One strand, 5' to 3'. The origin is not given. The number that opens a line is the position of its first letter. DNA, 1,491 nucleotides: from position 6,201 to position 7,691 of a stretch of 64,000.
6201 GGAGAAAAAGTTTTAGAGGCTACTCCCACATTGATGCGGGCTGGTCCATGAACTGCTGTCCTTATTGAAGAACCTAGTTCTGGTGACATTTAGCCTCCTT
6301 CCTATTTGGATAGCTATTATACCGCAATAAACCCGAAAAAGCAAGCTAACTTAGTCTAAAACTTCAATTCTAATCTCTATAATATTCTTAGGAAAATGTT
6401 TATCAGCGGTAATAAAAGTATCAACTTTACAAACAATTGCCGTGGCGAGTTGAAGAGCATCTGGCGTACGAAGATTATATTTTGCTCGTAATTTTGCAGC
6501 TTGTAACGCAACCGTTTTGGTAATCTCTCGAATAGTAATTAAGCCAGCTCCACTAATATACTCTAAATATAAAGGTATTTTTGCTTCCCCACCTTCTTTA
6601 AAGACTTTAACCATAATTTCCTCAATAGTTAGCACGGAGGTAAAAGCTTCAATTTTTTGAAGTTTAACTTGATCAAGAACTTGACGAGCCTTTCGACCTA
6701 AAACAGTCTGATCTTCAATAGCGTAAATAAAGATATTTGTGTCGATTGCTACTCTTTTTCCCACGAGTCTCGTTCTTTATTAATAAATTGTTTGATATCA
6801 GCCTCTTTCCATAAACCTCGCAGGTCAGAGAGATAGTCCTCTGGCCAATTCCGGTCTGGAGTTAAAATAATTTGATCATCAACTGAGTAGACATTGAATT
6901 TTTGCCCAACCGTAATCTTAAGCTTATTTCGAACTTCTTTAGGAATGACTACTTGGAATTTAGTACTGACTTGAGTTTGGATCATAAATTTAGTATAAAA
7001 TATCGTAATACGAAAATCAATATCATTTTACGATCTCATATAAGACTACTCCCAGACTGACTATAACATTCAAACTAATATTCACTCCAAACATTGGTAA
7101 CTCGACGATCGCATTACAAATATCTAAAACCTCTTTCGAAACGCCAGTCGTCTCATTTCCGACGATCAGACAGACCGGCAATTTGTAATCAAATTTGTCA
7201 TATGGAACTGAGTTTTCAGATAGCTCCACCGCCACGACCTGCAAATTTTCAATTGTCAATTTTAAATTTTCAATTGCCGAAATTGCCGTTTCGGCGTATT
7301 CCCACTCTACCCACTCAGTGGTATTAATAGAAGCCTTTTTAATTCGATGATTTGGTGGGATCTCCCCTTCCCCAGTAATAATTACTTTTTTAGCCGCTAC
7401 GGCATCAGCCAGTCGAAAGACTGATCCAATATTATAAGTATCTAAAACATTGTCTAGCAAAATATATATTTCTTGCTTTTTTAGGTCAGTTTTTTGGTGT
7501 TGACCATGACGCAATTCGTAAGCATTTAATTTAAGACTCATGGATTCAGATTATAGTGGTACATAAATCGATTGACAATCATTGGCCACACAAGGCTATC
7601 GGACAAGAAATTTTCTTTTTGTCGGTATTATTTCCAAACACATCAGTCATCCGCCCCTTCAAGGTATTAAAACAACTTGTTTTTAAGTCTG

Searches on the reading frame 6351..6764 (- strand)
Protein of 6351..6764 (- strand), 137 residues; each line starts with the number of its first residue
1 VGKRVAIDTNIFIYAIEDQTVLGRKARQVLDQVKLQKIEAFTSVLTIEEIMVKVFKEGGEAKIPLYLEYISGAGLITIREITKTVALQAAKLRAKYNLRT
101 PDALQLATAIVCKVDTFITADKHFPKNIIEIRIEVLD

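Call 20: search_protein_families(library=pfam, proteins=[window:6351-6764:-], max_evalue=0.1)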
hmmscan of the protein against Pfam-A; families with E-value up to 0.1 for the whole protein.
window:6351-6764:- (137 aa): 2 families
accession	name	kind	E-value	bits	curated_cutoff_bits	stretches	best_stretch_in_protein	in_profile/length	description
PF01850.27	PIN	-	1.2e-17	65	23.6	1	6-126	2-116/120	PIN domain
PF13470.12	PIN_3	-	0.0001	23.5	27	1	4-123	1-115/115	PIN domain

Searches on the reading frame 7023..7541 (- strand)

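Call 20: search_protein_families(library=pfam, proteins=[window:7023-7541:-], max_evalue=0.1)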
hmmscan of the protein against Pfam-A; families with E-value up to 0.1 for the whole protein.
window:7023-7541:- (172 aa): 1 family
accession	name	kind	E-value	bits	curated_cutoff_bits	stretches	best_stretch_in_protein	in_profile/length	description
PF00588.24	SpoU_methylase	-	3.2e-32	112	29.7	1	25-168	2-142/142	SpoU rRNA Methylase family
